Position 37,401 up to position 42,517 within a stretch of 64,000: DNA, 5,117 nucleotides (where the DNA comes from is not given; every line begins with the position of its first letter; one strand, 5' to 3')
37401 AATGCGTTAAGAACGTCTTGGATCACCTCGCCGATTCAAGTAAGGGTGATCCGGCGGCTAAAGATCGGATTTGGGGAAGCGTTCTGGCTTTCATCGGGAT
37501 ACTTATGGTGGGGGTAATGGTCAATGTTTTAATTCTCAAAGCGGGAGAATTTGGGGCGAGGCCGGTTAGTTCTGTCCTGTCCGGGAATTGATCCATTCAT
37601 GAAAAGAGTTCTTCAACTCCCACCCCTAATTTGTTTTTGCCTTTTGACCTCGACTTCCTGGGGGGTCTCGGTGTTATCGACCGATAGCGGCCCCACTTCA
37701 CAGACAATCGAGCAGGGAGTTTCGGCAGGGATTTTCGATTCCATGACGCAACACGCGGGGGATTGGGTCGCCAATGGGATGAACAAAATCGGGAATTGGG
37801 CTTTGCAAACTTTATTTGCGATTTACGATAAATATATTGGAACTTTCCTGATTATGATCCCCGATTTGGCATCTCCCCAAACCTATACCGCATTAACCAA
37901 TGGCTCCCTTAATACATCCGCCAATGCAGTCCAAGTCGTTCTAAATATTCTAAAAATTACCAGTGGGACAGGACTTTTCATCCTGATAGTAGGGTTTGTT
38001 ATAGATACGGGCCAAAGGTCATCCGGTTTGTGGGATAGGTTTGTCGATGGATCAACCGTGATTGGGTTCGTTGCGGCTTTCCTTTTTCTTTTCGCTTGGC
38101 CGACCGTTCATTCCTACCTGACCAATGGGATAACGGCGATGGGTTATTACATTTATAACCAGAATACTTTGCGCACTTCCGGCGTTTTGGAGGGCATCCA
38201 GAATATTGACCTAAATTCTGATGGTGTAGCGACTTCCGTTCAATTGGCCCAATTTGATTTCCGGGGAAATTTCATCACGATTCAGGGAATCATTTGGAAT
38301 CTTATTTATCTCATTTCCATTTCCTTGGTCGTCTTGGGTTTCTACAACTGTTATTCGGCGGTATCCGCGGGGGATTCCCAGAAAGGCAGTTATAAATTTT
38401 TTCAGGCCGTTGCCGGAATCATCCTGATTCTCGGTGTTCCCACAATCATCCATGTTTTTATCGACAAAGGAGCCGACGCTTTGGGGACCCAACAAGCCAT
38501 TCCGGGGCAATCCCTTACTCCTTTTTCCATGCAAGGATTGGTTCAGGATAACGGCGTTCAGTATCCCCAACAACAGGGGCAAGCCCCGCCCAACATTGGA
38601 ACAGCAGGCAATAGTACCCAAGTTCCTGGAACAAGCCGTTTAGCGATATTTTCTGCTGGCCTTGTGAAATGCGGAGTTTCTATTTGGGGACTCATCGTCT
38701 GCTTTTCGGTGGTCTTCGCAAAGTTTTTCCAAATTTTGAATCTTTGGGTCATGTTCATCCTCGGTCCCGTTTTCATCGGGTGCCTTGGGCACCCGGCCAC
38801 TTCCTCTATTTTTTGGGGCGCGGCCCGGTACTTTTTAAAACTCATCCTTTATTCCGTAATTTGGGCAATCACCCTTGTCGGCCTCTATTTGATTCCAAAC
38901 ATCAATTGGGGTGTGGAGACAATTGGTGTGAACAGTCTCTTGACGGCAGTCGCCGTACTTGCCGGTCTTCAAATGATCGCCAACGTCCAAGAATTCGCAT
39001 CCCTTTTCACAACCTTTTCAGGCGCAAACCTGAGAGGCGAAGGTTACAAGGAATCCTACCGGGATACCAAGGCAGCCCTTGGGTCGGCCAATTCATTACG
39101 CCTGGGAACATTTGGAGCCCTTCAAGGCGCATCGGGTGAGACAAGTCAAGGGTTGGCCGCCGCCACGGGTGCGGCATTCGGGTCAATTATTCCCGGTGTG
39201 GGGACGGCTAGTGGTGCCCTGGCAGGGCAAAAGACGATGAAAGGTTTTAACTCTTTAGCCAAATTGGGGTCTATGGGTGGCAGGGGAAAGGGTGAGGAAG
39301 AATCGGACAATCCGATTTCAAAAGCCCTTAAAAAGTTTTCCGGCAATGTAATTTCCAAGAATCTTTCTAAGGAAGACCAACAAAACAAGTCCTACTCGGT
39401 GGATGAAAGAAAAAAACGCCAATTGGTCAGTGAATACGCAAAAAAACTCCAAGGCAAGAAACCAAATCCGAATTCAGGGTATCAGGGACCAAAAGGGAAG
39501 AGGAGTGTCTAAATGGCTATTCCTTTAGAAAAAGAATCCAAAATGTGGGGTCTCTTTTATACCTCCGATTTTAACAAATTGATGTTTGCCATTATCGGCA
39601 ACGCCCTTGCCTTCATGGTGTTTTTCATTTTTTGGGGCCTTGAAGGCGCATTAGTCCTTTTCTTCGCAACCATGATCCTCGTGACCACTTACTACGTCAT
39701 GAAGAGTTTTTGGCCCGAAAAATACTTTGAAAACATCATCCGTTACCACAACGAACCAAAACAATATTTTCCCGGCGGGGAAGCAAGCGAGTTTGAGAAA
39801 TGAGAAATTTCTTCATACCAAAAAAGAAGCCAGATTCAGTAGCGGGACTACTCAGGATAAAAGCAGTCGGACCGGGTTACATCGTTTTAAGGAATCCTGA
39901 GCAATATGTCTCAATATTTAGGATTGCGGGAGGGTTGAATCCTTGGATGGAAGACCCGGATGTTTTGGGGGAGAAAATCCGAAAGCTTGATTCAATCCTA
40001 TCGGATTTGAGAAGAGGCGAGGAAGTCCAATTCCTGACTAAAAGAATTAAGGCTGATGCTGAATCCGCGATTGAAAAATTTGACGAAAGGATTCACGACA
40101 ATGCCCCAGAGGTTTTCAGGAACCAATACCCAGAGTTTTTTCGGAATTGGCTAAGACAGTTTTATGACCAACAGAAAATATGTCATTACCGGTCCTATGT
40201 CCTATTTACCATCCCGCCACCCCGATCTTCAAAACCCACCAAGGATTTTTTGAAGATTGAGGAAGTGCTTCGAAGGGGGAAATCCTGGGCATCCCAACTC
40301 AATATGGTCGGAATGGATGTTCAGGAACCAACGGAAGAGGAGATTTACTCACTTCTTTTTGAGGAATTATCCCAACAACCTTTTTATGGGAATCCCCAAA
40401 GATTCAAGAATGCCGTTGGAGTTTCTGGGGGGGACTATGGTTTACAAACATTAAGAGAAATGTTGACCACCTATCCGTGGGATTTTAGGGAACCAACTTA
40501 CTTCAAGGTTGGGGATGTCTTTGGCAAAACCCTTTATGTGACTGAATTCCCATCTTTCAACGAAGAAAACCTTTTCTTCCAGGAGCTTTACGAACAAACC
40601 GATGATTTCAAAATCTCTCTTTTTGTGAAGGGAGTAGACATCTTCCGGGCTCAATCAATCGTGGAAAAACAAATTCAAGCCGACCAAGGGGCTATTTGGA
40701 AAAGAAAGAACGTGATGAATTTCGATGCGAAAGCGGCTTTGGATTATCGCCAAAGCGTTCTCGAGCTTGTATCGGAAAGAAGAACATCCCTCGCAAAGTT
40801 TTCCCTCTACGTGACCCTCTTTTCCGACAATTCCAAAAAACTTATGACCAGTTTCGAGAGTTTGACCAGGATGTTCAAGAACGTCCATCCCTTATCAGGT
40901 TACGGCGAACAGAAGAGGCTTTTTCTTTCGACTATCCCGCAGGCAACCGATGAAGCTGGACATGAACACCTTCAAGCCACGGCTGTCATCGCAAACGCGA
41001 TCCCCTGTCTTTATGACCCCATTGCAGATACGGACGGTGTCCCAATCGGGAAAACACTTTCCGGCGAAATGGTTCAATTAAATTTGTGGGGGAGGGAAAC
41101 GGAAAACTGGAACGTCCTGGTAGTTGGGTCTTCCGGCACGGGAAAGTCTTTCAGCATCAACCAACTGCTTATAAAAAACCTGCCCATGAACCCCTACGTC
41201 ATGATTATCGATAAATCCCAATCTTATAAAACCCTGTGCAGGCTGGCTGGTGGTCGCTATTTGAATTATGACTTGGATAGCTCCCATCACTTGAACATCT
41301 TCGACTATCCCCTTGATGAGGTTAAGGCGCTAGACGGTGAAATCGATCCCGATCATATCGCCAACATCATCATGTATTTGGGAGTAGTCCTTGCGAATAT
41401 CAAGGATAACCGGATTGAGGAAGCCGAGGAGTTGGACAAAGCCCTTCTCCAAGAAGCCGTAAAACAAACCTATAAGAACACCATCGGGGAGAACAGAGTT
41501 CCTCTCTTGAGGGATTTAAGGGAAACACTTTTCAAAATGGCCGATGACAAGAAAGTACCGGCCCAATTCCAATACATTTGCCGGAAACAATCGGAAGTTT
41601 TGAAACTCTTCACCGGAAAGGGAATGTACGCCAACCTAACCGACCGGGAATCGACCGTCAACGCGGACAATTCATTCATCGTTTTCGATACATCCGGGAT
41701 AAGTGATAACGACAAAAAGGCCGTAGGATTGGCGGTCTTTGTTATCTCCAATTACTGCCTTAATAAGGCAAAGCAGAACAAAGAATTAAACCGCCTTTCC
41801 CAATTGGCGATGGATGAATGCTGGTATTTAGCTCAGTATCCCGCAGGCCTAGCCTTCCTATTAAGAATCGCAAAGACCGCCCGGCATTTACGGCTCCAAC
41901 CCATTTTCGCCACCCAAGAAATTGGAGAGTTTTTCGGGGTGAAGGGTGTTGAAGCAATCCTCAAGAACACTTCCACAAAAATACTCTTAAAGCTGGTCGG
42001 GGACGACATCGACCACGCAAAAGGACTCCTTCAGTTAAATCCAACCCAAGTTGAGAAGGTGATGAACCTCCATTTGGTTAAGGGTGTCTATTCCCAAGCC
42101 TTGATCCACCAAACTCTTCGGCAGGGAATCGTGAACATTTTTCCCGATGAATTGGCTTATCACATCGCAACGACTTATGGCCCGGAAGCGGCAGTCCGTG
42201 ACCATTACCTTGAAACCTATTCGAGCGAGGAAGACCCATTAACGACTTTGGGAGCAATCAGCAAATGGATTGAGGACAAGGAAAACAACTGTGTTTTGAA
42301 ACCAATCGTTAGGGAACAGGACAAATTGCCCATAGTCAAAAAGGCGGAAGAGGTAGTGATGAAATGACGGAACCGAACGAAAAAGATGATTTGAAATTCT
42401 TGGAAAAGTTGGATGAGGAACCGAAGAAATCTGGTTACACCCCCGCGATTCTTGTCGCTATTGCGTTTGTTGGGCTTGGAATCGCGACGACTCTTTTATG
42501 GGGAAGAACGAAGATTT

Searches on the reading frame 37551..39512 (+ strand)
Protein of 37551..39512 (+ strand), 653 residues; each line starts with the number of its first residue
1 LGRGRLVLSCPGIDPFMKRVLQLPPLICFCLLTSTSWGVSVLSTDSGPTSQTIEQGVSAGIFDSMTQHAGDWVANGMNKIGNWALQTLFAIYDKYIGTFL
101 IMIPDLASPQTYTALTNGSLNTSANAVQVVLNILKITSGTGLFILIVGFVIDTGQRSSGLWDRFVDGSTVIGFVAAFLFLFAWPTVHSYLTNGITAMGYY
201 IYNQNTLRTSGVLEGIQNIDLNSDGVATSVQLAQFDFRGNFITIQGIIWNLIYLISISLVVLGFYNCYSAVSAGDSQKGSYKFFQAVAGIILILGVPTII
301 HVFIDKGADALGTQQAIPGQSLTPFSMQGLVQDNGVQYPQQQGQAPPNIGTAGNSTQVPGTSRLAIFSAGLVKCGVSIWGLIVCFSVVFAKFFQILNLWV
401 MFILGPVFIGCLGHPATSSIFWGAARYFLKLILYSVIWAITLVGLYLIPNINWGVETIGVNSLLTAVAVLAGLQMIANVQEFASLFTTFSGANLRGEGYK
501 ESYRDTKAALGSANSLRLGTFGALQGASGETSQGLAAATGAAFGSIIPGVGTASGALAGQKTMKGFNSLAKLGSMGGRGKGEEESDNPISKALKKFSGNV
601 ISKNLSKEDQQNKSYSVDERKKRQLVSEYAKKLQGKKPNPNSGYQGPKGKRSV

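Call 95: search_protein_families(library=pfam, proteins=[window:37551-39512:+], max_evalue=0.00001)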
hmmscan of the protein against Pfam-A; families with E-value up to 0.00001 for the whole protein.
window:37551-39512:+ (653 aa): 1 family
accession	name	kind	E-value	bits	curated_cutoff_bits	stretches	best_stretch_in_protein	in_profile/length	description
PF04610.19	TrbL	-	3e-07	30.8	25.9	1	303-440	51-171/215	TrbL/VirB6 plasmid conjugal transfer protein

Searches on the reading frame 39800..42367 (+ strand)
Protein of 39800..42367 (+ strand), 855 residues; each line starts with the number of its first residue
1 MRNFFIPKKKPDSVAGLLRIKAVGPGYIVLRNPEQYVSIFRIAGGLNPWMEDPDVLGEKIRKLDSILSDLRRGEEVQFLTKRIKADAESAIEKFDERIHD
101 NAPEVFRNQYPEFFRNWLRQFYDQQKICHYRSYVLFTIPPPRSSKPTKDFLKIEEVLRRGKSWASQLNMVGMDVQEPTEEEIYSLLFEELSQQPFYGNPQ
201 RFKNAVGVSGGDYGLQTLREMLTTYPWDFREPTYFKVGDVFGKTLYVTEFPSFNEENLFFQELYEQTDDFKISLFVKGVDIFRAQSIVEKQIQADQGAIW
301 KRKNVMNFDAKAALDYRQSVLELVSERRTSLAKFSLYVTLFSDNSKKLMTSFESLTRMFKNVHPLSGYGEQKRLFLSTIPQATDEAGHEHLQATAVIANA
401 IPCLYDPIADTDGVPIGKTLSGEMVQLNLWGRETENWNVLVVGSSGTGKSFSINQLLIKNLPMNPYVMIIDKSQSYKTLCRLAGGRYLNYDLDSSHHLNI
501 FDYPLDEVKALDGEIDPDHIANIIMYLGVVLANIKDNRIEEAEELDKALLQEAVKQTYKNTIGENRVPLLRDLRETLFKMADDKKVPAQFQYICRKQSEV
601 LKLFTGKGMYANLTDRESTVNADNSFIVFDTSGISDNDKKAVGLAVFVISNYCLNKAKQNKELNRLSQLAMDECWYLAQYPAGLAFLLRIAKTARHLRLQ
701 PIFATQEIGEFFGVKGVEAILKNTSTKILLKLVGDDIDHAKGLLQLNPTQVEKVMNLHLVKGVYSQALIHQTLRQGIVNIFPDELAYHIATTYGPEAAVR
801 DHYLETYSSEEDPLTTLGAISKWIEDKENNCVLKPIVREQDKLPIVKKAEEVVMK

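Call 95: search_protein_families(library=pfam, proteins=[window:39800-42367:+], max_evalue=0.00001)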
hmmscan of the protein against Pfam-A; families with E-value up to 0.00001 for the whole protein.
window:39800-42367:+ (855 aa): 2 families
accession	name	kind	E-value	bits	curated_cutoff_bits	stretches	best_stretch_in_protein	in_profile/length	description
PF19044.6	P-loop_TraG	-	2.9e-25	89.2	25.8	1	433-760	26-348/413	TraG P-loop domain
PF12846.13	AAA_10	-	1.7e-10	41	27.5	1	428-708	13-283/362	AAA-like domain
